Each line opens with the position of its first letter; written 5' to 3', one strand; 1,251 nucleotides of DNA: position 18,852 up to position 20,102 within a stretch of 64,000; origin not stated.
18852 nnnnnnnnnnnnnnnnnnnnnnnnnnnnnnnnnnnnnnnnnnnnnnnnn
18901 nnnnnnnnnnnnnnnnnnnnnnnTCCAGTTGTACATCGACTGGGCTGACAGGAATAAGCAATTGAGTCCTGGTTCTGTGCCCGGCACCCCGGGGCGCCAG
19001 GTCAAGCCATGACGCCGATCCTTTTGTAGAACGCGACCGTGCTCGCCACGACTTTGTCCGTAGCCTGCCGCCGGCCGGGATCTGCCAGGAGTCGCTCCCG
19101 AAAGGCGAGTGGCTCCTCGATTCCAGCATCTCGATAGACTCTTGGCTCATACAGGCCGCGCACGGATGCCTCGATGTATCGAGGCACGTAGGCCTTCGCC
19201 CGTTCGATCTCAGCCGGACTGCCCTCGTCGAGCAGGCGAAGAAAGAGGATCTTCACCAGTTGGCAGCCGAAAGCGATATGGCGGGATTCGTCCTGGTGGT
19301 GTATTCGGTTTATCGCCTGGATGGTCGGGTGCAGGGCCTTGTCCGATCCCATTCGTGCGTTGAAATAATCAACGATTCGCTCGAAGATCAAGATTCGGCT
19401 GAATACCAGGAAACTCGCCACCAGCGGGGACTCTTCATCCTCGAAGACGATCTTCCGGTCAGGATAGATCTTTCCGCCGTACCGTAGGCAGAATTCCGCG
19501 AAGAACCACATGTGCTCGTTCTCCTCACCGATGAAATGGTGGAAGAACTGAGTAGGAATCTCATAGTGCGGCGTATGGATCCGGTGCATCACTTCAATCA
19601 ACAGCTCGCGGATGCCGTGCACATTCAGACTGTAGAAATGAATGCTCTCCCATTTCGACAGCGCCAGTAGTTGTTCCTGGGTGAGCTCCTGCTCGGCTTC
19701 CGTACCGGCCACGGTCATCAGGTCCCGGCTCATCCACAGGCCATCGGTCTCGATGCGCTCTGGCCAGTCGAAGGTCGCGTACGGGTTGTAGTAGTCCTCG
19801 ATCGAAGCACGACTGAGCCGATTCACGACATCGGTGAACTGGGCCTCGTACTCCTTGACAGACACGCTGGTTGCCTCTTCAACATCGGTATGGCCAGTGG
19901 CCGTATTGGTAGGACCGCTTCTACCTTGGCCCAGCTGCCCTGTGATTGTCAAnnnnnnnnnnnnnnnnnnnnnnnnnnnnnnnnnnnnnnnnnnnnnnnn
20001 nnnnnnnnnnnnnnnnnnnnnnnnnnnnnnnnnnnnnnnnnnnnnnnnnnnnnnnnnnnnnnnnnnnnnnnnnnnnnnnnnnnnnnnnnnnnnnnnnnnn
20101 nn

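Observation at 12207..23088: Orphan carrier-protein-centred biosynthetic cluster with no NRPS/PKS condensation enzyme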

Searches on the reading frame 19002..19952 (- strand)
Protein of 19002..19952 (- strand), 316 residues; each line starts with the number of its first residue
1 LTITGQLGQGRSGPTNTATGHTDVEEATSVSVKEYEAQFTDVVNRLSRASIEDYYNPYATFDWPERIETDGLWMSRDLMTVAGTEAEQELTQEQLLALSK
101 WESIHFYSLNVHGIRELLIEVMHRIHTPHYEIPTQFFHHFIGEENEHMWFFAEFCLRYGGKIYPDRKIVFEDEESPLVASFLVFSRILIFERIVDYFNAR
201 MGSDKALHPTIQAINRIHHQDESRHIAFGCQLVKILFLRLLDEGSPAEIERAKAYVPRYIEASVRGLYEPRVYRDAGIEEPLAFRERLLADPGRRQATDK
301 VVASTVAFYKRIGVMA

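Call 3: search_protein_families(library=pfam, proteins=[window:19002-19952:-], max_evalue=0.01)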
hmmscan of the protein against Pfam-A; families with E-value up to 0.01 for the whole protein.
window:19002-19952:- (316 aa): 1 family
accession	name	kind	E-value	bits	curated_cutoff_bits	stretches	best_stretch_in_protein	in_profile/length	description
PF11583.14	AurF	-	8.1e-30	104.4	29.6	1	40-313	5-282/282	P-aminobenzoate N-oxygenase AurF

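Call 4: search_protein_families(library=ncbifam, proteins=[window:19002-19952:-], max_evalue=0.01)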
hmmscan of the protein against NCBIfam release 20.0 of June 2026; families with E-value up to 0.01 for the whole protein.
window:19002-19952:- (316 aa): 0 families

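Call 31: search_solved_structures(query=window:19002-19865:-, max_evalue=0.01, show_alignments=2)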
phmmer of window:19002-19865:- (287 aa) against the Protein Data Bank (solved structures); distinct sequences matched with E-value up to 0.01: 0.

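Call 40: find_homologous_proteins(query=window:19002-19865:-, max_evalue=0.00001)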
Query window:19002-19865:- (287 aa): 1296 proteins with E <= 0.00001 among 2993 candidates; the best 120 are listed.
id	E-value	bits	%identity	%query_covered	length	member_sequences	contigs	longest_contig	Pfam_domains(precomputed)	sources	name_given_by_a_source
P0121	1.7e-151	522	79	100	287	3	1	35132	PF11583.15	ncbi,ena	-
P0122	2.9e-124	432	68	97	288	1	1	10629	PF11583.15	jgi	jgi:hypothetical protein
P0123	4.8e-119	415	63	98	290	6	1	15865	PF11583.15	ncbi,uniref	ncbi:diiron oxygenase [Streptomyces termitum]|uniref:diiron oxygenase n=1 Tax=Streptomyces termitum 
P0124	3.2e-117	409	63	100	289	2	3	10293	PF11583.15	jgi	-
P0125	1.1e-116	408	64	95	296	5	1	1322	PF11583.15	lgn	-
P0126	1.2e-116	407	64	98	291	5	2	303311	PF11583.15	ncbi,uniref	ncbi:diiron oxygenase [Micromonospora sp. NPDC049374]|uniref:diiron oxygenase n=1 Tax=unclassified M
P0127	1.3e-115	404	62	100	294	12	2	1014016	PF11583.15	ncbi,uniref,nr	ncbi:diiron oxygenase [Streptomyces griseoruber]|uniref:AurF domain containing protein n=1 Tax=Strep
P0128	1.7e-115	404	62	98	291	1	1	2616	PF11583.15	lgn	-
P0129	1.8e-115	404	63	98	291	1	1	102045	PF11583.15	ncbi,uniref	ncbi:diiron oxygenase [Streptomyces sp. NPDC014734]|uniref:diiron oxygenase n=1 Tax=Streptomyces sp.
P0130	2.7e-115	403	61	98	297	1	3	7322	PF11583.15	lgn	-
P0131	4.3e-115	402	63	97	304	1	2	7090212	PF11583.15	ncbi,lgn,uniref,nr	ncbi:diiron oxygenase [Peterkaempfera bronchialis]|uniref:AurF domain containing protein n=1 Tax=Pet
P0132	6.4e-115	402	62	98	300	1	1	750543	PF11583.15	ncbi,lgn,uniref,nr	ncbi:diiron oxygenase [Catellatospora tritici]|uniref:diiron oxygenase n=1 Tax=Catellatospora tritic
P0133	6.8e-115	402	62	98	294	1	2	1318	PF11583.15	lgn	-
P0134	8.4e-115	401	61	98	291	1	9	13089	PF11583.15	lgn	-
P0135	1.4e-114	401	63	98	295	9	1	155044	PF11583.15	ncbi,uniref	ncbi:diiron oxygenase [Kitasatospora sp. NPDC091207]|uniref:diiron oxygenase n=1 Tax=Kitasatospora s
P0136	1.8e-114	400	64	98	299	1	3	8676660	PF11583.15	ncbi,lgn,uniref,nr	ncbi:hypothetical protein Lfu02_03820 [Longispora fulva]|uniref:AurF domain containing protein n=1 T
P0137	1.8e-114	400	65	93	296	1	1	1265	PF11583.15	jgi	jgi:hypothetical protein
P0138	5.9e-114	399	63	92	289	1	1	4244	PF11583.15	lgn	-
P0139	6.1e-114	399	62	100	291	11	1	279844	PF11583.15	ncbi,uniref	ncbi:diiron oxygenase [Streptomyces sp. NPDC005780]|uniref:diiron oxygenase n=1 Tax=Streptomyces sp.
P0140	1.4e-113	397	63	98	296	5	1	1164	PF11583.15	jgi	-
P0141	9.6e-113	395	62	98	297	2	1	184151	PF11583.15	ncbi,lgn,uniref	ncbi:hypothetical protein KNE206_31830 [Kitasatospora sp. NE20-6]|uniref:diiron oxygenase n=1 Tax=Ki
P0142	1.3e-112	394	60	99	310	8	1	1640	PF11583.15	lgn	-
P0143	8.5e-112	392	60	98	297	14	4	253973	PF11583.15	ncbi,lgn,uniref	ncbi:diiron oxygenase [Kitasatospora cineracea]|uniref:diiron oxygenase n=1 Tax=Kitasatospora cinera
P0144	2.0e-111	390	60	100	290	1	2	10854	PF11583.15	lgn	-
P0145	3.2e-111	390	60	98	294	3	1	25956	PF11583.15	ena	-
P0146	3.5e-111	390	61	98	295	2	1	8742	PF11583.15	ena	-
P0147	1.0e-110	388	64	95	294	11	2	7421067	PF11583.15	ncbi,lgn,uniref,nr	ncbi:P-aminobenzoate N-oxygenase AurF [Micromonospora matsumotoense]|uniref:p-aminobenzoate N-oxygen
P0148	1.8e-110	387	61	98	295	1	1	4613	PF11583.15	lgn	-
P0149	2.0e-110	387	60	98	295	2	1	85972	PF11583.15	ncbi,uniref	ncbi:diiron oxygenase [Streptacidiphilus sp. N1-3]|uniref:Diiron oxygenase n=1 Tax=Streptacidiphilus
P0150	3.3e-110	386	60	98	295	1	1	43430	PF11583.15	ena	-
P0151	5.1e-110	386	61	98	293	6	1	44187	PF11583.15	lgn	-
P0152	9.4e-110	385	60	98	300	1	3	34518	PF11583.15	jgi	jgi:hypothetical protein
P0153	1.1e-109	385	60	98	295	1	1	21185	PF11583.15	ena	-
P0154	1.9e-109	384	60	98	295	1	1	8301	PF11583.15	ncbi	-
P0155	4.6e-108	379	59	99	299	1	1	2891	PF11583.15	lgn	-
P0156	5.9e-108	379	59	100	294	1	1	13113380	PF11583.15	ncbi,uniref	ncbi:diiron oxygenase [Dactylosporangium sp. CA-233914]|uniref:diiron oxygenase n=1 Tax=Dactylospora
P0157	9.4e-108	378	62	96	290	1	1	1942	PF11583.15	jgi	jgi:hypothetical protein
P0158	4.5e-107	376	60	98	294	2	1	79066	PF11583.15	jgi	jgi:hypothetical protein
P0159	5.0e-107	376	61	96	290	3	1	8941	PF11583.15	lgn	-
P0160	7.8e-107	375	58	98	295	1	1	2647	PF11583.15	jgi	jgi:P-aminobenzoate N-oxygenase AurF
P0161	8.5e-107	375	60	97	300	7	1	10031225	PF11583.15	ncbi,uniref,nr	ncbi:diiron oxygenase [Streptomyces sp. NBC_01077]|uniref:diiron oxygenase n=1 Tax=Streptomyces sp. 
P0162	9.5e-107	375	61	95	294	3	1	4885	PF11583.15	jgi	jgi:hypothetical protein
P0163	1.6e-106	374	58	98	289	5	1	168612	PF11583.15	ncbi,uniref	ncbi:diiron oxygenase [Kitasatospora sp. NPDC098652]|uniref:diiron oxygenase n=1 Tax=Kitasatospora s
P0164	2.5e-106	374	57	98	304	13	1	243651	PF11583.15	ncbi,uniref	ncbi:diiron oxygenase [Streptomyces sp. NPDC091387]|uniref:diiron oxygenase n=1 Tax=Streptomyces sp.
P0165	7.4e-106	372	57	99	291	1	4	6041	PF11583.15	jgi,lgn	jgi:hypothetical protein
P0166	8.6e-106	372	100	59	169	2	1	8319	PF11583.15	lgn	-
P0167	2.7e-105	370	57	99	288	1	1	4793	PF11583.15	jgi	jgi:hypothetical protein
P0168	3.9e-105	370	57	99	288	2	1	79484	PF11583.15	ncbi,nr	ncbi:diiron oxygenase [Nonomuraea basaltis]|nr:diiron oxygenase [Nonomuraea basaltis]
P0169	6.3e-105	369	57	98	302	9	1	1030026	PF11583.15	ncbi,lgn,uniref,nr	ncbi:P-aminobenzoate N-oxygenase AurF [Streptomyces sp. LamerLS-316]|uniref:diiron oxygenase n=1 Tax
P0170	9.3e-105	368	58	100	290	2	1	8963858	PF11583.15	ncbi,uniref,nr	ncbi:hypothetical protein CFP65_3963 [Kitasatospora sp. MMS16-BH015]|uniref:diiron oxygenase n=1 Tax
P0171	9.8e-105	368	58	99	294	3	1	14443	PF11583.15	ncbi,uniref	ncbi:diiron oxygenase [Streptomyces sp. NPDC056930]|uniref:diiron oxygenase n=1 Tax=Streptomyces sp.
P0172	1.4e-104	368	56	99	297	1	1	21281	PF11583.15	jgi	jgi:hypothetical protein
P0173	1.4e-104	368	59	98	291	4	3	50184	PF11583.15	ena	-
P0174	1.5e-104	368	56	99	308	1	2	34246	PF11583.15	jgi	jgi:hypothetical protein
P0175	1.8e-104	368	58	94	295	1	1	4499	PF11583.15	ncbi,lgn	-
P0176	2.0e-104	367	58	95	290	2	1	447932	PF11583.15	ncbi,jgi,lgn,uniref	ncbi:diiron oxygenase [Streptomyces sp. NPDC093544]|jgi:hypothetical protein|uniref:diiron oxygenase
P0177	2.7e-104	367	57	98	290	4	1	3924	PF11583.15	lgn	-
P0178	5.8e-104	366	54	99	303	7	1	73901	PF11583.15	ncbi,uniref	ncbi:diiron oxygenase [Streptomyces subrutilus]|uniref:diiron oxygenase n=1 Tax=Streptomyces subruti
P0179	1.0e-103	365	59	97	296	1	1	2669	PF11583.15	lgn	-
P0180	2.1e-103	364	55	98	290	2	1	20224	PF11583.15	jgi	-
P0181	2.2e-103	364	57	99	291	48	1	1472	PF11583.15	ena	-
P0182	2.3e-103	364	56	97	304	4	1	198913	PF11583.15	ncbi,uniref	ncbi:diiron oxygenase [Streptomyces sp. NPDC059452]|uniref:diiron oxygenase n=1 Tax=Streptomyces sp.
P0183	2.3e-103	364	57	96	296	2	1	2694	PF11583.15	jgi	jgi:hypothetical protein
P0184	2.5e-103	364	56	99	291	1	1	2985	PF11583.15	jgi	jgi:hypothetical protein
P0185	3.3e-103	363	56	99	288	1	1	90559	PF11583.15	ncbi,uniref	ncbi:diiron oxygenase [Nonomuraea sp. JJY05]|uniref:diiron oxygenase n=1 Tax=Nonomuraea sp. JJY05 Ta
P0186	3.9e-103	363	58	97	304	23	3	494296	PF11583.15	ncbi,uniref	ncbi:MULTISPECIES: diiron oxygenase [unclassified Streptomyces]|uniref:diiron oxygenase n=1 Tax=uncl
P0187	5.1e-103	363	56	99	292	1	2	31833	PF11583.15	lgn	-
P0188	5.3e-103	363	57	99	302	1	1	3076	PF11583.15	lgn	-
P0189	5.6e-103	363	57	98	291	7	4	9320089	PF11583.15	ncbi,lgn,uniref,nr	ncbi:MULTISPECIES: diiron oxygenase [Streptomyces]|uniref:AurF domain containing protein n=1 Tax=Str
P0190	6.8e-103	362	56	97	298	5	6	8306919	PF11583.15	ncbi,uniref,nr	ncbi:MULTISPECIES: diiron oxygenase [Actinomycetes]|uniref:Diiron oxygenase n=1 Tax=Streptomyces non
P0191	7.2e-103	362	57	98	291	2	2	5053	PF11583.15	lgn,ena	-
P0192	8.4e-103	362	56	98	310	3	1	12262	PF11583.15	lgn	-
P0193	1.3e-102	361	57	98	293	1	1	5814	PF11583.15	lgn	-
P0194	1.3e-102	361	56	97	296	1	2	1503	PF11583.15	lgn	-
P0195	1.6e-102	361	57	96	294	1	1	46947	PF11583.15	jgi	jgi:hypothetical protein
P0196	2.0e-102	361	56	97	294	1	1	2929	PF11583.15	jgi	jgi:hypothetical protein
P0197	2.4e-102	361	56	97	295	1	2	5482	PF11583.15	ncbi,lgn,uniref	ncbi:diiron oxygenase [Actinokineospora sp.]|uniref:diiron oxygenase n=1 Tax=Actinokineospora sp. Ta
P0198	2.4e-102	361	56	97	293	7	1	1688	PF11583.15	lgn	-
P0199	2.8e-102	360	57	95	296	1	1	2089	PF11583.15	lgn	-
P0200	2.9e-102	360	57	98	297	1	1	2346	PF11583.15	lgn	-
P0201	2.9e-102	360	57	96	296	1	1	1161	PF11583.15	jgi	jgi:hypothetical protein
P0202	3.0e-102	360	59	95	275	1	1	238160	PF11583.15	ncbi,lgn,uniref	ncbi:diiron oxygenase [Nonomuraea sp. NPDC050643]|uniref:diiron oxygenase n=1 Tax=Nonomuraea sp. NPD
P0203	3.1e-102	360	57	97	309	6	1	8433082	PF11583.15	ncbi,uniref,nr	ncbi:diiron oxygenase [Streptomyces sp. NBC_01255]|uniref:diiron oxygenase n=1 Tax=Streptomyces sp. 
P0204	3.7e-102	360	56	95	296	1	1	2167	PF11583.15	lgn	-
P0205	3.8e-102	360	55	97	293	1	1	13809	PF11583.15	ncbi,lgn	ncbi:MAG: diiron oxygenase [Pseudonocardiaceae bacterium]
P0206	4.3e-102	360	57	96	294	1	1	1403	PF11583.15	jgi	-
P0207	4.6e-102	360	56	97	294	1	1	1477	PF11583.15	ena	-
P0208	5.2e-102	359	59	95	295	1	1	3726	PF11583.15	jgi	jgi:hypothetical protein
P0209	5.6e-102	359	56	97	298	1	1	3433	PF11583.15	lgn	-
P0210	6.0e-102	359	56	97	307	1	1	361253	PF11583.15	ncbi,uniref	ncbi:diiron oxygenase [Streptomyces sp. NPDC050448]|uniref:diiron oxygenase n=1 Tax=Streptomyces sp.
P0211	6.4e-102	359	56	98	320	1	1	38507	PF11583.15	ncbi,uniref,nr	ncbi:diiron oxygenase [Streptomyces sp. H27-D2]|uniref:diiron oxygenase n=1 Tax=Streptomyces sp. H27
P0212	7.8e-102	359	57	97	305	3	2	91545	PF11583.15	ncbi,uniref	ncbi:diiron oxygenase [Streptomyces sp. NPDC002033]|uniref:diiron oxygenase n=1 Tax=unclassified Str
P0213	8.8e-102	359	55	97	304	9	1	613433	PF11583.15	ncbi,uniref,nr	ncbi:diiron oxygenase [Streptomyces sp. NBC_01433]|uniref:diiron oxygenase n=1 Tax=Streptomyces sp. 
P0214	9.1e-102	359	54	97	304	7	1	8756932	PF11583.15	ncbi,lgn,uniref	ncbi:diiron oxygenase [Streptomyces sp. NBC_01506]|uniref:diiron oxygenase n=1 Tax=Streptomyces sp. 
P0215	1.2e-101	358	56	98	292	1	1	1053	PF11583.15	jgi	jgi:hypothetical protein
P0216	1.2e-101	358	54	100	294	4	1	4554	PF11583.15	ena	-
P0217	1.3e-101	358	55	99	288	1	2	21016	PF11583.15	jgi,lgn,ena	-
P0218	1.6e-101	358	56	95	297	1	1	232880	PF11583.15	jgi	jgi:hypothetical protein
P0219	1.7e-101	358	56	98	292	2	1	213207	PF11583.15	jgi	jgi:hypothetical protein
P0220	1.7e-101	358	56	97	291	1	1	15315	PF11583.15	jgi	jgi:hypothetical protein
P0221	2.3e-101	357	56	97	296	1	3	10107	PF11583.15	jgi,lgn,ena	-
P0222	2.5e-101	357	57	93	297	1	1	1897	PF11583.15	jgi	jgi:P-aminobenzoate N-oxygenase AurF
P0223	2.5e-101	357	55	96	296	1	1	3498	PF11583.15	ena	-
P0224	2.8e-101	357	56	95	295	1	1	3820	PF11583.15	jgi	jgi:hypothetical protein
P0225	2.8e-101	357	56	97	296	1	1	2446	PF11583.15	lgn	-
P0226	3.1e-101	357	56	97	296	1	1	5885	PF11583.15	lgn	-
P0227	3.2e-101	357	56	97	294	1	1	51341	PF11583.15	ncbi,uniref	ncbi:diiron oxygenase [Streptomyces sp. NPDC003077]|uniref:diiron oxygenase n=1 Tax=Streptomyces sp.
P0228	3.2e-101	357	58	93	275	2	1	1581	PF11583.15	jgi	jgi:hypothetical protein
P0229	3.3e-101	357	55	97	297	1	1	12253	PF11583.15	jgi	jgi:hypothetical protein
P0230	3.4e-101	357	56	97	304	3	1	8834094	PF11583.15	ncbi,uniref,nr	ncbi:diiron oxygenase [Streptomyces sp. NBC_01443]|uniref:diiron oxygenase n=1 Tax=Streptomyces sp. 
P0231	3.6e-101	357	56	97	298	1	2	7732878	PF11583.15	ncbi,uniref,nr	ncbi:diiron oxygenase [Kitasatospora kifunensis]|uniref:AurF domain containing protein n=1 Tax=Kitas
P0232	3.6e-101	357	56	96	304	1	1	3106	PF11583.15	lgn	-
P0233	3.7e-101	357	57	98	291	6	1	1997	PF11583.15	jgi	jgi:hypothetical protein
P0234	3.8e-101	357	55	96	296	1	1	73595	PF11583.15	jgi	jgi:hypothetical protein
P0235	3.9e-101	357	57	97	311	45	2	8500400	PF11583.15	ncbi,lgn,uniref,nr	ncbi:diiron oxygenase [Streptomyces niveus]|uniref:diiron oxygenase n=1 Tax=Streptomyces niveus TaxI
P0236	4.5e-101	356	56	95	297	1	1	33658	PF11583.15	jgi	jgi:hypothetical protein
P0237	4.7e-101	356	56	95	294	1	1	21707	PF11583.15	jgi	jgi:hypothetical protein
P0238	4.8e-101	356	53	100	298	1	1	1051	PF11583.15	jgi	jgi:hypothetical protein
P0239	5.0e-101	356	56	100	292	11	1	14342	PF11583.15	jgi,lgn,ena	-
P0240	6.4e-101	356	54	97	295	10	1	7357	PF11583.15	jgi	jgi:hypothetical protein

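Call 41: find_encoding_contigs(protein=P0121, flank=10000, max_places=3)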
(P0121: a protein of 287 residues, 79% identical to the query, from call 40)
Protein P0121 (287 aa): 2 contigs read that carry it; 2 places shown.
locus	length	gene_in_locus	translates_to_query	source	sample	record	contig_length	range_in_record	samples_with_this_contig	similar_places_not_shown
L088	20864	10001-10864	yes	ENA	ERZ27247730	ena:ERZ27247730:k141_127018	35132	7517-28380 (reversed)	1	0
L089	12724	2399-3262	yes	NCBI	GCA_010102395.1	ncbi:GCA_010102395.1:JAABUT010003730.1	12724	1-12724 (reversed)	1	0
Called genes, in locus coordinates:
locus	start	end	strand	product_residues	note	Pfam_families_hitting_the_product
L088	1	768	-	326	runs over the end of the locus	PF02779:Transket_pyr, PF02780:Transketolase_C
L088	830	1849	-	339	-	PF00676:E1_dh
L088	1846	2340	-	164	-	PF03479:PCC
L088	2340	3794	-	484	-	PF06808:DctM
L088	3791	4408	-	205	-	PF04290:DctQ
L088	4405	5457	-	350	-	PF03480:DctP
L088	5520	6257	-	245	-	PF00392:GntR, PF07729:FCD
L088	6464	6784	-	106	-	PF00111:Fer2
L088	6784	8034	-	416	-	PF07992:Pyr_redox_2, PF01593:Amino_oxidase (faint), PF13738:Pyr_redox_3 (weak), PF03486:HI0933_like (faint), PF00070:Pyr_redox, PF14759:Reductase_C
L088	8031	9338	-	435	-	PF00067:p450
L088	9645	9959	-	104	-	-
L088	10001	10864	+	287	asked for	PF11583:AurF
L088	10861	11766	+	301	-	-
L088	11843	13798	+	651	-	PF02310:B12-binding (weak), PF04055:Radical_SAM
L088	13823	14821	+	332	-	PF08100:Dimerisation, PF00891:Methyltransf_2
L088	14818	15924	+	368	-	PF08100:Dimerisation (weak), PF00891:Methyltransf_2, PF13489:Methyltransf_23 (weak), PF08241:Methyltransf_11 (weak), PF08242:Methyltransf_12, PF13649:Methyltransf_25 (weak)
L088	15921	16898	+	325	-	PF00478:IMPDH (weak), PF03060:NMO, PF01070:FMN_dh (weak)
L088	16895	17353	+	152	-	PF01648:ACPS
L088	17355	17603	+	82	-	-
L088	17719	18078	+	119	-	PF01575:MaoC_dehydratas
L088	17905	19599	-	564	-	PF00743:FMO-like, PF07992:Pyr_redox_2, PF13450:NAD_binding_8, PF13738:Pyr_redox_3, PF13434:Lys_Orn_oxgnase (weak)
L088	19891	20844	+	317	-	PF00497:SBP_bac_3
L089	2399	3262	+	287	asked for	PF11583:AurF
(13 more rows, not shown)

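Call 42: find_encoding_contigs(protein=P0147, flank=10000, max_places=2)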
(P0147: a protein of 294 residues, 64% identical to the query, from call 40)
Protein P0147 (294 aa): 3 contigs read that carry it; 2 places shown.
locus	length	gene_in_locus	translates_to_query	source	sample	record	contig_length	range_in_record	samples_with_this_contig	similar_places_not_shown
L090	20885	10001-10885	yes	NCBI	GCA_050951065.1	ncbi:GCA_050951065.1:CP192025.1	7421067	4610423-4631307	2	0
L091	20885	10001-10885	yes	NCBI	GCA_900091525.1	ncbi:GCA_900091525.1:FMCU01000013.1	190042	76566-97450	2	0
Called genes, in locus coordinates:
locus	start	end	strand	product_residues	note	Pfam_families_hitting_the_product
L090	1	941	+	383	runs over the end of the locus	PF02082:Rrf2 (weak), PF19187:HTH_PafC (weak), PF08220:HTH_DeoR (weak), PF08279:HTH_11, PF13280:WYL, PF25583:WCX (weak)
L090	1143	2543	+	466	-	PF00370:FGGY_N, PF02782:FGGY_C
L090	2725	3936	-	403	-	PF03211:Pectate_lyase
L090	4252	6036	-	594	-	PF00005:ABC_tran, PF13304:AAA_21 (faint)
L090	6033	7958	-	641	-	PF13304:AAA_21 (faint), PF00005:ABC_tran, PF02463:SMC_N (faint)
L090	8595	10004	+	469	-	PF00668:Condensation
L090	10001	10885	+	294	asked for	PF11583:AurF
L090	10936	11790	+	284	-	PF00587:tRNA-synt_2b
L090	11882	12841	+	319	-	PF03060:NMO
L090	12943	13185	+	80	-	-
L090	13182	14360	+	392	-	-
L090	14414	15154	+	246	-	PF13489:Methyltransf_23, PF01209:Ubie_methyltran (weak), PF08241:Methyltransf_11, PF08242:Methyltransf_12, PF13649:Methyltransf_25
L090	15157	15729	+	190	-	-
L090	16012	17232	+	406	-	PF13531:SBP_bac_11 (faint), PF13416:SBP_bac_8, PF01547:SBP_bac_1 (weak)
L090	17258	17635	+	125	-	-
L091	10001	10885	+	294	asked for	PF11583:AurF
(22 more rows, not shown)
